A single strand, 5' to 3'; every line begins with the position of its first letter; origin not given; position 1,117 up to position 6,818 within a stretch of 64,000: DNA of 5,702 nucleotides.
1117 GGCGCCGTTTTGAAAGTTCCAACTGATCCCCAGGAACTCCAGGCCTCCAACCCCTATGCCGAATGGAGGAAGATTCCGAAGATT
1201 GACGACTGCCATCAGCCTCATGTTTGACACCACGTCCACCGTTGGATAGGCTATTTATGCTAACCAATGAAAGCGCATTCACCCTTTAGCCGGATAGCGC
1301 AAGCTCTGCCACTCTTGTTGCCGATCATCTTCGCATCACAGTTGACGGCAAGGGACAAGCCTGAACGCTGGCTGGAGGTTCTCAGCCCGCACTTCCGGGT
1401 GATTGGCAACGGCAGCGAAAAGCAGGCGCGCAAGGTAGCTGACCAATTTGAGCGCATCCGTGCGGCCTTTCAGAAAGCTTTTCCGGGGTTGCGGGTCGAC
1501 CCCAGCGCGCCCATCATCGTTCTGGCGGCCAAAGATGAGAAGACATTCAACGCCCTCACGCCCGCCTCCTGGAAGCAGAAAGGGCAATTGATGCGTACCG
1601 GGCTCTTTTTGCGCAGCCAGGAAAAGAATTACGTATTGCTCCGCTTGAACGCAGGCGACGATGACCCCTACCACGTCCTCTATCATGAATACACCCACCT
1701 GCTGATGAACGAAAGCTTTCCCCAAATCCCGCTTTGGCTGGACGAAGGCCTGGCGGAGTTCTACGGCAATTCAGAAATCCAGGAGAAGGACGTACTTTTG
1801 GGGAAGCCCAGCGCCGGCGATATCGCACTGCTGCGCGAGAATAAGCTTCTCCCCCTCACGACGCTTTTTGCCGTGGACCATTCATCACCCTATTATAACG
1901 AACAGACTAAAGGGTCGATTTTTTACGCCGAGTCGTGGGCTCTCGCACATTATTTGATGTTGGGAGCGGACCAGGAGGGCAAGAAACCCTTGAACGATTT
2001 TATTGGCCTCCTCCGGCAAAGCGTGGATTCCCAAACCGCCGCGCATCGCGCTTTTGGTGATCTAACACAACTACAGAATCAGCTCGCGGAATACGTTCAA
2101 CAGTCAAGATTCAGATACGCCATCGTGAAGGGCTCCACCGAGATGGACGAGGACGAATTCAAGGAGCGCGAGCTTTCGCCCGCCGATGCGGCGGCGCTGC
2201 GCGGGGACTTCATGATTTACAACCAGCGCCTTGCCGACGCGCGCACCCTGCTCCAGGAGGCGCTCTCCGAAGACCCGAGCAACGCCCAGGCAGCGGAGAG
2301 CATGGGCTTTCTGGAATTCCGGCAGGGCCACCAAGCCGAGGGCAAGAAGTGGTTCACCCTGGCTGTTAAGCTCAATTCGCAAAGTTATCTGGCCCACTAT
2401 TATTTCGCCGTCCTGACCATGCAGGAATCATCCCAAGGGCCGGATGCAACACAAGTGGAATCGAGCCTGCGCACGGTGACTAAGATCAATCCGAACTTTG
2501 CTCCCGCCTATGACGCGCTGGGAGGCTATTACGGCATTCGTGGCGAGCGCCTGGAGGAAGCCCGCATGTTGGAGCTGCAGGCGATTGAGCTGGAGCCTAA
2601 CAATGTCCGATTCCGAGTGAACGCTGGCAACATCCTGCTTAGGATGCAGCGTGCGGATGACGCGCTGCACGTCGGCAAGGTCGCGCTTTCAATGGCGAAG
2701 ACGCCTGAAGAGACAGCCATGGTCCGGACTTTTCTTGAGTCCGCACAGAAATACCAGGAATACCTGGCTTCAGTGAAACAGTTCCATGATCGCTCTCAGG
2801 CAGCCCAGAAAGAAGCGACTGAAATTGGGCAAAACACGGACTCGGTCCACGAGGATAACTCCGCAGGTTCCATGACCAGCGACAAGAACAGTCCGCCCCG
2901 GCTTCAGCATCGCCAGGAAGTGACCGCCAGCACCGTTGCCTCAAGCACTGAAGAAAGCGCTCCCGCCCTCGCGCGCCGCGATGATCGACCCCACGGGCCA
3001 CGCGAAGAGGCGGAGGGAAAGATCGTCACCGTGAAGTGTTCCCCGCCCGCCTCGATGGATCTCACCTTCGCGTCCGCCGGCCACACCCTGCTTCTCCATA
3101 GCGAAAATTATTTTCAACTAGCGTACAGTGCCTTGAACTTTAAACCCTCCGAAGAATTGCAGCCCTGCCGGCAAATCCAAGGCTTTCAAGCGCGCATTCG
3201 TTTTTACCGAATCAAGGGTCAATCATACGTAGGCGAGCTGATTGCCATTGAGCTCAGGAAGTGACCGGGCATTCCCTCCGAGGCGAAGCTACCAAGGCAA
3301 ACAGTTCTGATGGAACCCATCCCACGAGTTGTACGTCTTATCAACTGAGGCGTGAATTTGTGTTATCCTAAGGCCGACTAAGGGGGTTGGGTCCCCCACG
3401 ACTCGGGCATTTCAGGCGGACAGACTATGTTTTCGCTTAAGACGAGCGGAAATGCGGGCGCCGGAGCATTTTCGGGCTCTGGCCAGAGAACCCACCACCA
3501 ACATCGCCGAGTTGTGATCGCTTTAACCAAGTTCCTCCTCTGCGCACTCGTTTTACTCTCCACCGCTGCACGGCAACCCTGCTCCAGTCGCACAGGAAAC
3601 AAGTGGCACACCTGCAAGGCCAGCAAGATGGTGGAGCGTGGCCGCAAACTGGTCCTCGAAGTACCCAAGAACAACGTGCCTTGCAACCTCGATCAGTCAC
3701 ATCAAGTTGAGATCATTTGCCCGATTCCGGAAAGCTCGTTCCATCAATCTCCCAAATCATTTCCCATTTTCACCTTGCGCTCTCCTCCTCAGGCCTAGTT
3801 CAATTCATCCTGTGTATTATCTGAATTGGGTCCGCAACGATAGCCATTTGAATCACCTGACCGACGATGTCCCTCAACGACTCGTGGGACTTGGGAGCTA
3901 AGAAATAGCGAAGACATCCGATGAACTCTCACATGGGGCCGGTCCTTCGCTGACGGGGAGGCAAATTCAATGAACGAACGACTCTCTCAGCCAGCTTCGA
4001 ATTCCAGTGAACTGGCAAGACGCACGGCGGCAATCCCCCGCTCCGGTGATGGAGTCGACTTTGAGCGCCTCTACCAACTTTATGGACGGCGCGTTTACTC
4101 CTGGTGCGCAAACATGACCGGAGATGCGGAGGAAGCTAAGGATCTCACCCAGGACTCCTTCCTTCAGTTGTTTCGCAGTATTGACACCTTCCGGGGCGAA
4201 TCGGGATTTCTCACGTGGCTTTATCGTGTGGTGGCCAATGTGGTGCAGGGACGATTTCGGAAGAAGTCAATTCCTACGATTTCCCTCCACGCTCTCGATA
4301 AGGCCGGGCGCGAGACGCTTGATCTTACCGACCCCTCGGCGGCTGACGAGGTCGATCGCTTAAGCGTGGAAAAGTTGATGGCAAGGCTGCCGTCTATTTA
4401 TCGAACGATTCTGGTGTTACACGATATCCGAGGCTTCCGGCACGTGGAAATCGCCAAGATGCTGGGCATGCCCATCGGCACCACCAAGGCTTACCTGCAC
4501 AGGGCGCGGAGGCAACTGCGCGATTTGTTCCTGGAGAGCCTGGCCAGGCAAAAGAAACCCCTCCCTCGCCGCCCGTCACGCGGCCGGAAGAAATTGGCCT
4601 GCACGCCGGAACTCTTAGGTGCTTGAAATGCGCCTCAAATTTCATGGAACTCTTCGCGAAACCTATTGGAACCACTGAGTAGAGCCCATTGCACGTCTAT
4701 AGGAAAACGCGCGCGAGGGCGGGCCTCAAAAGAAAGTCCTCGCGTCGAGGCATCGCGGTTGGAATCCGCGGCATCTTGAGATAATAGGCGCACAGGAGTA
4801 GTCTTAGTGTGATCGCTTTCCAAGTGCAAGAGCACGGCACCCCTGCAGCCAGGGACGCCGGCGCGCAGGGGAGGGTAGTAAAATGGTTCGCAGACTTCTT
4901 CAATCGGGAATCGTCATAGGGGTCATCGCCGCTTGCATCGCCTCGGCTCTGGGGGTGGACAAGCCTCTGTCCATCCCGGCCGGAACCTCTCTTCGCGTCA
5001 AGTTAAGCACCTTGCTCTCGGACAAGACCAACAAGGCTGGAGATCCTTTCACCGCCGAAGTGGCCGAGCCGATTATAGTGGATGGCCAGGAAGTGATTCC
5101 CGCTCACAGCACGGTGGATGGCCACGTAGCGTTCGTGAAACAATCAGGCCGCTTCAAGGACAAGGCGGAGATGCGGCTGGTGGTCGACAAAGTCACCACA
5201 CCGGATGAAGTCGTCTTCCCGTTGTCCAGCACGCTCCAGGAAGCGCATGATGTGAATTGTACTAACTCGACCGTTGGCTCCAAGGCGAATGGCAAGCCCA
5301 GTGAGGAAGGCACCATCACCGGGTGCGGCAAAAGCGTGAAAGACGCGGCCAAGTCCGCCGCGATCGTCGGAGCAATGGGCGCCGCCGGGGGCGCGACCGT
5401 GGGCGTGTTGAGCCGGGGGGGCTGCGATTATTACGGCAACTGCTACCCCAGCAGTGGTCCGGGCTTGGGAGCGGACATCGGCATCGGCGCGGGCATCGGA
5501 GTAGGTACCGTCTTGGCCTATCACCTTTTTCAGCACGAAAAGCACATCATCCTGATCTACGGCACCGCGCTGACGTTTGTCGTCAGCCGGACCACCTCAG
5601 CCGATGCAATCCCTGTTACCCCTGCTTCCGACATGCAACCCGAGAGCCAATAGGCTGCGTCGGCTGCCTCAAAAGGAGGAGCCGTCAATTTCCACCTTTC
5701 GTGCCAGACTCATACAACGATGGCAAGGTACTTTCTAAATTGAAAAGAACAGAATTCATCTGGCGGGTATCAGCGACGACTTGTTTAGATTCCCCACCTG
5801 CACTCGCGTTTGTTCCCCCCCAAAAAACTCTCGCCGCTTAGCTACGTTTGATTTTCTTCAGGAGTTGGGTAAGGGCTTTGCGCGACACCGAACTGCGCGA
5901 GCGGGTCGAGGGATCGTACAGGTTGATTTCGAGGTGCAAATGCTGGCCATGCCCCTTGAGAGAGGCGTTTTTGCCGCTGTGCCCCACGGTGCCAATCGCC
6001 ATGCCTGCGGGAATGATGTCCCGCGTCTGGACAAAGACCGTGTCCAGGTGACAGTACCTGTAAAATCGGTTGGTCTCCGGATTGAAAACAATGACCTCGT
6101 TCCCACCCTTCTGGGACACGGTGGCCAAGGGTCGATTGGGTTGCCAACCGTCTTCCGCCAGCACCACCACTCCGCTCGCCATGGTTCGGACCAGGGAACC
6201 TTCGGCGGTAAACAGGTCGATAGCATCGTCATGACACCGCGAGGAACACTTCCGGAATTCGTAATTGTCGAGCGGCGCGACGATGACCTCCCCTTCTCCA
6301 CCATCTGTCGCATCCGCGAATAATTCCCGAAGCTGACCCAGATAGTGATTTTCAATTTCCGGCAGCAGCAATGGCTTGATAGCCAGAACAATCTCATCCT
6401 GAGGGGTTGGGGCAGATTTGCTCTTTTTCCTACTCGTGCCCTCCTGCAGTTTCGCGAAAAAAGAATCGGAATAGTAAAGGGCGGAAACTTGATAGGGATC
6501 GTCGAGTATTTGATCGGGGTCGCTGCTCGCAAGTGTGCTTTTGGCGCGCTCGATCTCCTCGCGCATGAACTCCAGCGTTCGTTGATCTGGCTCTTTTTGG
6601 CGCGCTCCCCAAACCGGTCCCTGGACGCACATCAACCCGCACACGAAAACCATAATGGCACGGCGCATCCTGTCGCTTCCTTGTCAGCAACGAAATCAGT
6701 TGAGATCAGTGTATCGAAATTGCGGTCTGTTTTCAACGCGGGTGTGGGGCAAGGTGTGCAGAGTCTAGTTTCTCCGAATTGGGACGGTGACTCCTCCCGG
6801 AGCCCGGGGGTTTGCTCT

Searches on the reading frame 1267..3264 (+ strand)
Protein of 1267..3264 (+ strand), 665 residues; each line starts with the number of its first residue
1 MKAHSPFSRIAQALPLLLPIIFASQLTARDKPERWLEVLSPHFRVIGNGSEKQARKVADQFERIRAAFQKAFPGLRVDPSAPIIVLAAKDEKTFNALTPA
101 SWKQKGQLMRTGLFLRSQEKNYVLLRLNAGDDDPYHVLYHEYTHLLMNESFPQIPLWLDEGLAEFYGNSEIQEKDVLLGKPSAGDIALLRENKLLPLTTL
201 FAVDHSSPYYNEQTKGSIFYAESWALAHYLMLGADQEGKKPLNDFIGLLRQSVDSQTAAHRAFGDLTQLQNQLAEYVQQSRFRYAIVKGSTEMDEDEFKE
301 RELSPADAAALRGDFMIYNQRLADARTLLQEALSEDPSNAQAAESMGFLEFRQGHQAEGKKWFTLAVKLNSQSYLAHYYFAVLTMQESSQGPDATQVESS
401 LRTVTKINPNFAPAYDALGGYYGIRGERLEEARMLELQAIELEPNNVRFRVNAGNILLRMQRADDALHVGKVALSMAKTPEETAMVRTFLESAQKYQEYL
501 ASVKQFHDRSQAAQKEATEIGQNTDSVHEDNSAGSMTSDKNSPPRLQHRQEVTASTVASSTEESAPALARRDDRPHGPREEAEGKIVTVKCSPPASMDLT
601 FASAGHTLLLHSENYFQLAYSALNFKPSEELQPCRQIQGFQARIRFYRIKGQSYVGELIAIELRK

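Call 13: search_protein_families(library=pfam, proteins=[window:1267-3264:+])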
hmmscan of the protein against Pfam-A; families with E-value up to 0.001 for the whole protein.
window:1267-3264:+ (665 aa): 8 families
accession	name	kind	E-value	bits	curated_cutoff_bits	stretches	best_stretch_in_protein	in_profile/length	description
PF13431.12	TPR_17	-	4.1e-10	39.6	24.4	0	437-467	3-33/34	Tetratricopeptide repeat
PF13414.12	TPR_11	-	4.8e-07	29.8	26.8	0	437-460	18-41/42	TPR repeat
PF07719.23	TPR_2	-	3e-06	27.4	27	0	307-339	2-34/34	Tetratricopeptide repeat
PF13432.12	TPR_16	-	5.9e-06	27.1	32.7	0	318-372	9-63/65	Tetratricopeptide repeat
PF14559.12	TPR_19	-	6.7e-06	26.8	25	0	319-358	4-43/68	Tetratricopeptide repeat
PF13485.12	Peptidase_MA_2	-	7.6e-05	23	32.4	1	138-277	70-199/201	Peptidase MA superfamily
PF23914.1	TPR_CcmH_CycH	-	0.00029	21.2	42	0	320-367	101-148/158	Cytochrome c-type biogenesis protein H TPR domain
PF07607.17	DUF1570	-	0.00036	21.3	22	0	149-232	21-109/129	Protein of unknown function (DUF1570)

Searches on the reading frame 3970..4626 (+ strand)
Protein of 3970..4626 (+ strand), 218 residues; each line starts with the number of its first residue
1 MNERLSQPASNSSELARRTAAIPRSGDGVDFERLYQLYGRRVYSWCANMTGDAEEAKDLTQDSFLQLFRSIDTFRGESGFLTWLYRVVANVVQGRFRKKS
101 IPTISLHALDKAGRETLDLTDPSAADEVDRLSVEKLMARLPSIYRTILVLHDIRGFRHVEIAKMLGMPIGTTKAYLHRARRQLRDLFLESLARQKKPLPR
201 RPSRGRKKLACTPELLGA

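Call 75: search_protein_families(library=pfam, proteins=[window:3970-4626:+])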
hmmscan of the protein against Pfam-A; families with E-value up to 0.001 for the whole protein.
window:3970-4626:+ (218 aa): 3 families
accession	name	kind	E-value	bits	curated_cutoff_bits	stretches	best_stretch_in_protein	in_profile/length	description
PF04542.20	Sigma70_r2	-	7.4e-17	61.4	24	1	34-100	1-69/71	Sigma-70 region 2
PF08281.18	Sigma70_r4_2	-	1.7e-14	53.6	25.7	1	131-183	2-54/54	Sigma-70, region 4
PF04545.22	Sigma70_r4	-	2.7e-08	33.6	24.1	1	136-184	1-49/50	Sigma-70, region 4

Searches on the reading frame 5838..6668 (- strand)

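Call 75: search_protein_families(library=pfam, proteins=[window:5838-6668:-, window:5858-6532:-])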
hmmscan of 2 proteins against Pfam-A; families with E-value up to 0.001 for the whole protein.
window:5838-6668:- (276 aa): 1 family
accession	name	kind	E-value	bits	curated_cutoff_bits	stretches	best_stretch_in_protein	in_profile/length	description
PF01551.29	Peptidase_M23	-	2.8e-12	47.1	28.7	1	148-249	4-88/96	Peptidase family M23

window:5858-6532:- (224 aa): 0 families
